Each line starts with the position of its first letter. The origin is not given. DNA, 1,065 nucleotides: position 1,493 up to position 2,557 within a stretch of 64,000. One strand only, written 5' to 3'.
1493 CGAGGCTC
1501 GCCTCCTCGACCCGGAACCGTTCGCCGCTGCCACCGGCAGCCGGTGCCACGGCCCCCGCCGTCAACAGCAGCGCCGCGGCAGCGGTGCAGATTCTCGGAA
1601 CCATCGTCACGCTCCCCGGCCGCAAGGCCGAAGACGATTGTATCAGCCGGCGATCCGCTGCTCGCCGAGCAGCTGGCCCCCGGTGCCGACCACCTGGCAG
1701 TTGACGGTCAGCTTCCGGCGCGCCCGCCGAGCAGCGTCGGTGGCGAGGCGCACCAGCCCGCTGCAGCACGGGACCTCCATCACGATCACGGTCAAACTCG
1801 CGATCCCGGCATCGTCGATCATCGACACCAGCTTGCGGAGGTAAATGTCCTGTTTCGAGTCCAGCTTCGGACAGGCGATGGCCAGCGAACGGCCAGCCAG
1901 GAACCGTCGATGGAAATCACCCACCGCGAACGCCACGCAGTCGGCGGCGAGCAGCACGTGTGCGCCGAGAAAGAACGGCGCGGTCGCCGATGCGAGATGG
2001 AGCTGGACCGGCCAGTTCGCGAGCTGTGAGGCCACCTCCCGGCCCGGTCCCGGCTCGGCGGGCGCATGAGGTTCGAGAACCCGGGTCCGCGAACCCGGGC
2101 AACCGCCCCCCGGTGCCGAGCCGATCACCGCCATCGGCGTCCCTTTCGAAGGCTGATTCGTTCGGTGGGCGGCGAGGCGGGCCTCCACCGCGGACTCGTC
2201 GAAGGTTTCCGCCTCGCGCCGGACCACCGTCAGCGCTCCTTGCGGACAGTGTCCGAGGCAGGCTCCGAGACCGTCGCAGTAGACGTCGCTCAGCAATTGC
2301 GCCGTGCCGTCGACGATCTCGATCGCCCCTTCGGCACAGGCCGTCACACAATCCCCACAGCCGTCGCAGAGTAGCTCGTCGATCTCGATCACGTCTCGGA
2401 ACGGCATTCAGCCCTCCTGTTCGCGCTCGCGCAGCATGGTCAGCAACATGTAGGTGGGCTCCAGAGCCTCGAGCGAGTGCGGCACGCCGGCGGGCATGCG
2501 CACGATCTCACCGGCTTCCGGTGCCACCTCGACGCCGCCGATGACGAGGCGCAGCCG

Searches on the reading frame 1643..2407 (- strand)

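Call 70: search_protein_families(library=pfam, proteins=[window:1643-2407:-], max_evalue=0.00001)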
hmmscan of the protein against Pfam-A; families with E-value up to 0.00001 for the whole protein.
window:1643-2407:- (254 aa): 4 families
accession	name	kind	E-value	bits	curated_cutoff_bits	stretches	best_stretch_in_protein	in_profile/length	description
PF12837.12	Fer4_6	-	1.3e-07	31.7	25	1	6-29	1-24/24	4Fe-4S binding domain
PF13237.11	Fer4_10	-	3.1e-07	30.6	25.5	1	8-55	3-53/53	4Fe-4S dicluster domain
PF12838.12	Fer4_7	-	7.4e-07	30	27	1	14-58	2-52/52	4Fe-4S dicluster domain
PF13187.11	Fer4_9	-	2.8e-06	27.7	27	1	14-58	2-51/52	4Fe-4S dicluster domain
